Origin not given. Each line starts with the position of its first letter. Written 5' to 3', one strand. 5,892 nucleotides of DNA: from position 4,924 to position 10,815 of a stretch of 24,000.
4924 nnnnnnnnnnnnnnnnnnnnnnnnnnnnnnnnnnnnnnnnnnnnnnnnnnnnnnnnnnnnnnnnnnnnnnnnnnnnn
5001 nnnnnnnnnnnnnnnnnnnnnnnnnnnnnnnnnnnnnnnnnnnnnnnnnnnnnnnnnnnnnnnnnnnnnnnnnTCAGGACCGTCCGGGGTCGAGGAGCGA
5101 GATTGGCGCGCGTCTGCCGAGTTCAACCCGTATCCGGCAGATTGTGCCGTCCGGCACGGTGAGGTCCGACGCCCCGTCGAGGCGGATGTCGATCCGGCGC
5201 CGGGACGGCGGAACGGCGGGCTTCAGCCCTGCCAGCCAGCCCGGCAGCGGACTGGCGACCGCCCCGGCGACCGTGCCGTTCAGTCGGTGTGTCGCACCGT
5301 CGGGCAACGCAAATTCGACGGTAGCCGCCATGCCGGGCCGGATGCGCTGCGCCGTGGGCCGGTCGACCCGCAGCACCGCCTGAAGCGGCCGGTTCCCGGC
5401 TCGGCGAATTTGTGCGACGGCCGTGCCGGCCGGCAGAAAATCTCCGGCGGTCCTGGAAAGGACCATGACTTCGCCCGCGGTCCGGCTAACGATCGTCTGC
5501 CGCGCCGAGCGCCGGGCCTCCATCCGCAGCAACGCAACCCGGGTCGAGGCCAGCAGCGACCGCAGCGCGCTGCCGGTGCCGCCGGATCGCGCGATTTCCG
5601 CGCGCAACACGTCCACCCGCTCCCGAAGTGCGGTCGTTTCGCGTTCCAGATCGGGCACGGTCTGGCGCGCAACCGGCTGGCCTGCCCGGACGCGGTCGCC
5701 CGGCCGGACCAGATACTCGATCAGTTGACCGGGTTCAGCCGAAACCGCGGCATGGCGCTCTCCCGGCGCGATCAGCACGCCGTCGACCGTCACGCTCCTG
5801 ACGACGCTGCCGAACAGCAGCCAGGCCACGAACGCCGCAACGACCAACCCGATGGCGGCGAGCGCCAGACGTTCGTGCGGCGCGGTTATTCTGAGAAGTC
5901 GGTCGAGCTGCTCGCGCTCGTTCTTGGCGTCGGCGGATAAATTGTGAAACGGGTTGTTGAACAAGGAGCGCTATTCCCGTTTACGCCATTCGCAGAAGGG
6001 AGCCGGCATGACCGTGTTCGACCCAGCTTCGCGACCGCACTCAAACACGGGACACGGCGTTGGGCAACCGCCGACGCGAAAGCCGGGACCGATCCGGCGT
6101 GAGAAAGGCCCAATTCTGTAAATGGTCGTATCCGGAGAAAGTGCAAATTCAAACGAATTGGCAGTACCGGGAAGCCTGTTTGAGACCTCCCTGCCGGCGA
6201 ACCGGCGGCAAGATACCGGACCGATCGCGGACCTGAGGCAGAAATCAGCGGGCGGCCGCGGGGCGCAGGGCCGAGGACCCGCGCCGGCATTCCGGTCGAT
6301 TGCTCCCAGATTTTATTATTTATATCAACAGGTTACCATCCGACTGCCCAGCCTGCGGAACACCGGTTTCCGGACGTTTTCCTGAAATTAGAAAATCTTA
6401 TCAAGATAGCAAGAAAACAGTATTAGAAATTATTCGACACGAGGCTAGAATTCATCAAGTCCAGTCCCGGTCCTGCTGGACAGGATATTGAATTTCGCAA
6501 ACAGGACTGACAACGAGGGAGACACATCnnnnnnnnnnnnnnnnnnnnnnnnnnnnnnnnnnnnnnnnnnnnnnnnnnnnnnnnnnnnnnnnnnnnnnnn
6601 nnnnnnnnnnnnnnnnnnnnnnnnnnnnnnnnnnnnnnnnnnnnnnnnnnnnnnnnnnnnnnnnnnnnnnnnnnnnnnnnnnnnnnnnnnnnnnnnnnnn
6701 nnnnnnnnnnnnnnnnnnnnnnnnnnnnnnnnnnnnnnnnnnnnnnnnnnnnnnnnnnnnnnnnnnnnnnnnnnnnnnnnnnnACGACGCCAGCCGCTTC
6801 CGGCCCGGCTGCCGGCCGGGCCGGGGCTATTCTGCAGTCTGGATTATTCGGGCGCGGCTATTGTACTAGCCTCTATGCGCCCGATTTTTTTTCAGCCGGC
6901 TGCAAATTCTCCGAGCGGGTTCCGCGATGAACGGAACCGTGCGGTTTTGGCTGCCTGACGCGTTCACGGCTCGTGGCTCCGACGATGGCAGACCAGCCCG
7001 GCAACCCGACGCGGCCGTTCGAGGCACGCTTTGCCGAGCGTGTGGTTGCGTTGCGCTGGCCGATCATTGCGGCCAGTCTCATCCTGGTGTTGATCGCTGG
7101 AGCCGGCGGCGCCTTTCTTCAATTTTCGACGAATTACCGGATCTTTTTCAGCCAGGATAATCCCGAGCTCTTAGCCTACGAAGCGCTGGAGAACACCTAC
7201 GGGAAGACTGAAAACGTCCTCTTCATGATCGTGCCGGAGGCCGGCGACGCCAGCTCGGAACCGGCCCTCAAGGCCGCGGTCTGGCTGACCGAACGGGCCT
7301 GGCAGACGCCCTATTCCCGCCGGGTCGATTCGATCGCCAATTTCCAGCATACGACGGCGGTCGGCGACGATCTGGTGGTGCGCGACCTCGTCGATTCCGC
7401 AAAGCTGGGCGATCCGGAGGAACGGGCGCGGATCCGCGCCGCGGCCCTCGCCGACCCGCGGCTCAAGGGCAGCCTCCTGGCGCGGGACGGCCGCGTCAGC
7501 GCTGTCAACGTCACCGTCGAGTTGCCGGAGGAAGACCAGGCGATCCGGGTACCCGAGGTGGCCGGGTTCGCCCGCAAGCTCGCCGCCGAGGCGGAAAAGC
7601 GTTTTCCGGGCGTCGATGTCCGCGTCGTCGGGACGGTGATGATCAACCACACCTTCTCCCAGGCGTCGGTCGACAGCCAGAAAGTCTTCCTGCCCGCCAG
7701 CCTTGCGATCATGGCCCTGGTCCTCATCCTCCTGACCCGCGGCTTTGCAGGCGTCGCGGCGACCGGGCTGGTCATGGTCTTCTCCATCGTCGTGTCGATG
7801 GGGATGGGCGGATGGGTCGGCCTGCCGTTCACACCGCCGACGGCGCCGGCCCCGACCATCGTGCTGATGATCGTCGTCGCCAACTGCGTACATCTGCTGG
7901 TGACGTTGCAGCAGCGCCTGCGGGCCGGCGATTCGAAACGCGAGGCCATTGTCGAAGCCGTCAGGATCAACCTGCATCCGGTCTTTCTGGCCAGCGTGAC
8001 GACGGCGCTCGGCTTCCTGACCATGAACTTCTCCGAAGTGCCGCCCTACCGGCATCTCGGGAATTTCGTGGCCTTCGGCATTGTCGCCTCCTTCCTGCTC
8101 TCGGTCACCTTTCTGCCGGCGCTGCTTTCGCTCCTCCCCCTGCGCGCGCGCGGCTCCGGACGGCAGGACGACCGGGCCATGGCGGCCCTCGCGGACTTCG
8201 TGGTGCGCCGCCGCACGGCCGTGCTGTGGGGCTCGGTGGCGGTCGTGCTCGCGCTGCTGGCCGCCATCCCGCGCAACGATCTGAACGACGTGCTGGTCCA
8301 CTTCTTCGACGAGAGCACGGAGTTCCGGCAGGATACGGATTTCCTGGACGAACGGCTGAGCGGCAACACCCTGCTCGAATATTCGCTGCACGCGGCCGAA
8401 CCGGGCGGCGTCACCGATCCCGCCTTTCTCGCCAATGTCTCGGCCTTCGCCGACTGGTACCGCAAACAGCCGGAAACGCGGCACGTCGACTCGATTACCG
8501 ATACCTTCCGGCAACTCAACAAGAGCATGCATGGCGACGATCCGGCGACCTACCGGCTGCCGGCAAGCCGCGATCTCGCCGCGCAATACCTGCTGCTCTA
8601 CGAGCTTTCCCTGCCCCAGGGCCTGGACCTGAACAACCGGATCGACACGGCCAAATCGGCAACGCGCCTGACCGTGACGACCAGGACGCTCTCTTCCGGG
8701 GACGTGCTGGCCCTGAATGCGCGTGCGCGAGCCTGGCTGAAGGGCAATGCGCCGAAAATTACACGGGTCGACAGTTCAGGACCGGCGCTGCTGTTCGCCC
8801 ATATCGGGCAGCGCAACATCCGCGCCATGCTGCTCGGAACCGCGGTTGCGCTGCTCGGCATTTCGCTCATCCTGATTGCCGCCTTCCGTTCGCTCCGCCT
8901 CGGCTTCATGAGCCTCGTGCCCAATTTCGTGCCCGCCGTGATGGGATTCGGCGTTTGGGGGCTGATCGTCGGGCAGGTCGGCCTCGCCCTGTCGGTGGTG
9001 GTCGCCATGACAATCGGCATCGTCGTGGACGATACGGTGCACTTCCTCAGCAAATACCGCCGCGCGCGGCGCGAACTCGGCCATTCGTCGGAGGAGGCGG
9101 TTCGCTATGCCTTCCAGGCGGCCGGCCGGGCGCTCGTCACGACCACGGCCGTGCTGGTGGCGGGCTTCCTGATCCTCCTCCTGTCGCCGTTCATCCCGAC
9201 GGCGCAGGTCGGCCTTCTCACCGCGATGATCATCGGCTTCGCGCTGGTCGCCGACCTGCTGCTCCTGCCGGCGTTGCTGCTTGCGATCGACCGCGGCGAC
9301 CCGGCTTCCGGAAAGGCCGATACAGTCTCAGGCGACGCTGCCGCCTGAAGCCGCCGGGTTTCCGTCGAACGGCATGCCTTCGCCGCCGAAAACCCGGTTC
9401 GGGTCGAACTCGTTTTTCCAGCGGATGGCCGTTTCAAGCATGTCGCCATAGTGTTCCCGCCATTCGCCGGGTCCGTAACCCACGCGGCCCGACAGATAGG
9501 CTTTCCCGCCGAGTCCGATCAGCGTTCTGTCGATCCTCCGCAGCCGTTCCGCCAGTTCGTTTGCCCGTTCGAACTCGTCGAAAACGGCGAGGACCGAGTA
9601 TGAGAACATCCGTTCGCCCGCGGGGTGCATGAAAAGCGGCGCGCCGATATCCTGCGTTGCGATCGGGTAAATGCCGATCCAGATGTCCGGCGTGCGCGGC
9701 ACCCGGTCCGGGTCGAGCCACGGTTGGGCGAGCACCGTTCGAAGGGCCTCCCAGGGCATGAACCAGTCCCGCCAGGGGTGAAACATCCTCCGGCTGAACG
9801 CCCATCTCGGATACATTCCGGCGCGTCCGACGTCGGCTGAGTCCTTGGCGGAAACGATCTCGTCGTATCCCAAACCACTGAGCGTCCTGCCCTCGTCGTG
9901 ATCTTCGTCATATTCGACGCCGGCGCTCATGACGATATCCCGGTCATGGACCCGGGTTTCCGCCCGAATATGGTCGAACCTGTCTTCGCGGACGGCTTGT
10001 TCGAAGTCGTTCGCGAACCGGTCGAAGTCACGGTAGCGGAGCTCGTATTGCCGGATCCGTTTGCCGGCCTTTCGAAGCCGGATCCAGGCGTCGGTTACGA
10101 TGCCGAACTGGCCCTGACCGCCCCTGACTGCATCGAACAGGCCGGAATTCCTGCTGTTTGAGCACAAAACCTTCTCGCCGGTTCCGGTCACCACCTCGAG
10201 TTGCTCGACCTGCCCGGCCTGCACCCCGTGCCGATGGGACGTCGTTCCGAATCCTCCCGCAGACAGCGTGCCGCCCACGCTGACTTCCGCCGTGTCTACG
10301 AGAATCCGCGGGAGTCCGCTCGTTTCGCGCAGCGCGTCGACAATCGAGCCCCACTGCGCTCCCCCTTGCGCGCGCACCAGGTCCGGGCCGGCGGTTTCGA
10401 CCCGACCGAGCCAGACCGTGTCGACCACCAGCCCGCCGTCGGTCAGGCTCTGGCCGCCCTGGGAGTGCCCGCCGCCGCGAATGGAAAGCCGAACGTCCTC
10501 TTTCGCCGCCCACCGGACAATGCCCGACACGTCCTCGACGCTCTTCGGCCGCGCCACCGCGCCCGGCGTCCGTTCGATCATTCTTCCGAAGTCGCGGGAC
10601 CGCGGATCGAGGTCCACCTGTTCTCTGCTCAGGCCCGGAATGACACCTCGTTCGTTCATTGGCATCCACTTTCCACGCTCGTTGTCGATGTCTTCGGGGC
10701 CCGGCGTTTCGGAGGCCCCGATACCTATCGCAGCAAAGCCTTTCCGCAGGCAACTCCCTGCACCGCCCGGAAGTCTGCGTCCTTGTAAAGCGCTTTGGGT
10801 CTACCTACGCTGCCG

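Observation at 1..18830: NHLP-precursor RiPP cluster with an enzyme set I cannot match to any described class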

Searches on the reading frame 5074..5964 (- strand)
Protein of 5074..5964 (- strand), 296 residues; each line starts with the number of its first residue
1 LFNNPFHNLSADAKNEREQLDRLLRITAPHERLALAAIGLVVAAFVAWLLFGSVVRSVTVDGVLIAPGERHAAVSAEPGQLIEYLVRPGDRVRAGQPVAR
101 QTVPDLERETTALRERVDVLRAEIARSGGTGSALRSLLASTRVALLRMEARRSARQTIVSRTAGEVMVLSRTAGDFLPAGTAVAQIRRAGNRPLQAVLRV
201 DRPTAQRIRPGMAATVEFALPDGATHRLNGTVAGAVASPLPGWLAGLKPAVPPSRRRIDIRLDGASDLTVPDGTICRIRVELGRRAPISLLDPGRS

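Call 6: search_protein_families(library=pfam, proteins=[window:5074-5964:-], max_evalue=0.01)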
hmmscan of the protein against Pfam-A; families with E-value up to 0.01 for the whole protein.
window:5074-5964:- (296 aa): 3 families
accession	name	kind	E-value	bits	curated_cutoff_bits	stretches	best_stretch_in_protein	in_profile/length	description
PF13437.12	HlyD_3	-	4.5e-08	34.2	22.2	1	157-238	1-79/106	HlyD family secretion protein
PF16576.10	HlyD_D23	-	5.3e-05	23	30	1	57-223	5-174/214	Barrel-sandwich domain of CusB or HlyD membrane-fusion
PF00364.28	Biotin_lipoyl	-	0.002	18.4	22.1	0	77-99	7-34/73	Biotin-requiring enzyme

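Call 7: search_protein_families(library=ncbifam, proteins=[window:5074-5964:-], max_evalue=0.01)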
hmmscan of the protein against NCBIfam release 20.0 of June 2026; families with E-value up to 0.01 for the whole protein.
window:5074-5964:- (296 aa): 3 families
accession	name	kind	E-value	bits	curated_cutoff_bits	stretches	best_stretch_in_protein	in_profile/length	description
TIGR03794.1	NHLM_micro_HlyD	equivalog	8.9e-27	94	156.2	2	18-122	6-110/421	NHLP bacteriocin system secretion protein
TIGR01843.1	type_I_hlyD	subfamily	4.8e-11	42.3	208.65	1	29-127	2-100/422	HlyD family type I secretion periplasmic adaptor subunit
TIGR01730.1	RND_mfp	subfamily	1.3e-07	30.9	94.9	1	152-228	131-205/322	efflux RND transporter periplasmic adaptor subunit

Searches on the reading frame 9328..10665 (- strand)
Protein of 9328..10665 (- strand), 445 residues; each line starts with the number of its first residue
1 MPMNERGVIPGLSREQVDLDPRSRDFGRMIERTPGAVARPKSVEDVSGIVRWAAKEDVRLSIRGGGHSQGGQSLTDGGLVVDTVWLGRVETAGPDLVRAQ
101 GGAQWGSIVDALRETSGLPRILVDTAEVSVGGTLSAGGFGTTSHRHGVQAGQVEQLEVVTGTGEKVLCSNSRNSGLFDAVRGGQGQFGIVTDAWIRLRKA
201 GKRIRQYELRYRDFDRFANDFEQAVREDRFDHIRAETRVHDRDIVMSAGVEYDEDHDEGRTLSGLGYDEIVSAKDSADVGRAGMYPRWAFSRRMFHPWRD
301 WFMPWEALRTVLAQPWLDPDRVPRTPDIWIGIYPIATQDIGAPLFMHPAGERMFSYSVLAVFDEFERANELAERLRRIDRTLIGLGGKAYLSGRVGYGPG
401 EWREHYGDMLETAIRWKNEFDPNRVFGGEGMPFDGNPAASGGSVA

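Call 6: search_protein_families(library=pfam, proteins=[window:9328-10665:-], max_evalue=0.01)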
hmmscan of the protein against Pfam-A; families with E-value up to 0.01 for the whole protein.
window:9328-10665:- (445 aa): 2 families
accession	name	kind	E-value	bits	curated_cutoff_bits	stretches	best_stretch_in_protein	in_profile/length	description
PF01565.28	FAD_binding_4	-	1.1e-24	87.1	26.4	1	34-168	1-138/139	FAD binding domain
PF09265.15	Cytokin-bind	-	0.00031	20.7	23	0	332-426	176-274/281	Cytokinin dehydrogenase 1, FAD and cytokinin binding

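Call 7: search_protein_families(library=ncbifam, proteins=[window:9328-10665:-], max_evalue=0.01)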
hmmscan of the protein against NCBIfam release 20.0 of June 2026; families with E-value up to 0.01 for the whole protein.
window:9328-10665:- (445 aa): 10 families
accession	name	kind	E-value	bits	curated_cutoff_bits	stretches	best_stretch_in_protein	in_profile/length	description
NF041227.1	BagG_FevA2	exception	1.2e-19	70.2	850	1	11-193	23-203/455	bagremycin/ferroverdin biosynthesis FAD-dependent oxygenase BagG/FevA2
NF041226.1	BagK_FevA1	equivalog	2.5e-18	65.7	800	1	25-192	32-198/453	bagremycin/ferroverdin biosynthesis FAD-dependent oxygenase BagK/FevA1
TIGR01678.1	FAD_lactone_ox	subfamily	1.3e-15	57.3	396.8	1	34-196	15-177/438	sugar 1,4-lactone oxidase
NF053785.1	DcplphribOxDprE1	equivalog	2.8e-15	56.5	500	1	33-200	14-183/449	decaprenylphosphoryl-beta-D-ribose oxidase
TIGR01679.1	bact_FAD_ox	subfamily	3.1e-13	49.4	292.25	1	32-225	10-198/419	FAD-linked oxidoreductase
TIGR01676.1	GLDHase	equivalog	8.6e-08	31.4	458.25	1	37-193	65-221/541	L-galactonolactone dehydrogenase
NF049975.1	2HglutDHaseYdiJ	equivalog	1e-06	26.8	1350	1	32-178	50-202/1018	D-2-hydroxyglutarate dehydrogenase YdiJ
TIGR00387.1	glcD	equivalog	4.9e-05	22.4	567.9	1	38-212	2-185/413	glycolate oxidase subunit GlcD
NF008408.0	PRK11230.1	equivalog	6.2e-05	21.6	897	1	18-199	40-229/499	glycolate oxidase subunit GlcD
TIGR01677.1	pln_FAD_oxido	subfamily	0.0018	16.8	383.1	1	36-231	36-243/560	FAD-dependent oxidoreductase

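Call 52: search_solved_structures(query=window:9328-10665:-, max_evalue=0.001)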
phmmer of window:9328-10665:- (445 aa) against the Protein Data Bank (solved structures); distinct sequences matched with E-value up to 0.001: 90 (the best 60 are shown).
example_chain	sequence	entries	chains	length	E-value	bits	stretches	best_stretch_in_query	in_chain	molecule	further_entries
6yaq_A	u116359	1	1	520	3.7e-39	138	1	22-238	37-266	Cytokinin dehydrogenase 8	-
8cj9_A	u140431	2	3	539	4.1e-39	137.8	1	22-238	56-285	cytokinin dehydrogenase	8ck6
4ml8_A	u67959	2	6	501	3.9e-36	128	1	18-237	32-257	Cytokinin oxidase 2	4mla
2exr_A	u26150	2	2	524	7.5e-36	127.1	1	20-245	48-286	Cytokinin dehydrogenase 7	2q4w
6c80_A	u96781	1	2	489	1.5e-35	126.1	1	23-234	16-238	cytokinin oxidase LuCKX1.1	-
4o95_A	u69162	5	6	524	1.5e-35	126.1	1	12-225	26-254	Cytokinin dehydrogenase 4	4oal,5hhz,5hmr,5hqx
6yao_A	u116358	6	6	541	1.7e-35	125.9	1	12-225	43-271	Cytokinin dehydrogenase 4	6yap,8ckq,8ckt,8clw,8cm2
3s1e_A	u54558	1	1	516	3.1e-32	115.2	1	22-223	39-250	Cytokinin dehydrogenase 1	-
2qkn_A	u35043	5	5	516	4.4e-32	114.7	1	22-223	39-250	Cytokinin dehydrogenase 1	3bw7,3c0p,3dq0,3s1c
3s1d_A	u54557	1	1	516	4.5e-32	114.7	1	22-223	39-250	Cytokinin dehydrogenase 1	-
3s1f_A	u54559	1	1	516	1.5e-31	112.9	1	22-223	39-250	Cytokinin dehydrogenase 1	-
2qpm_A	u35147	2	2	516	1.6e-31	112.8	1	22-223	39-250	Cytokinin dehydrogenase 1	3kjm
1w1o_A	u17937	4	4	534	2.9e-31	112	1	22-223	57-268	CYTOKININ DEHYDROGENASE 1 | CYTOKININ DEHYDROGENASE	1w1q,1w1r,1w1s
8qvt_A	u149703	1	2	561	1.5e-26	96.5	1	32-228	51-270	cytokinin dehydrogenase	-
6fyd_A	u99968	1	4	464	4.8e-26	94.8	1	17-202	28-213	Putative FAD-dependent oxygenase EncM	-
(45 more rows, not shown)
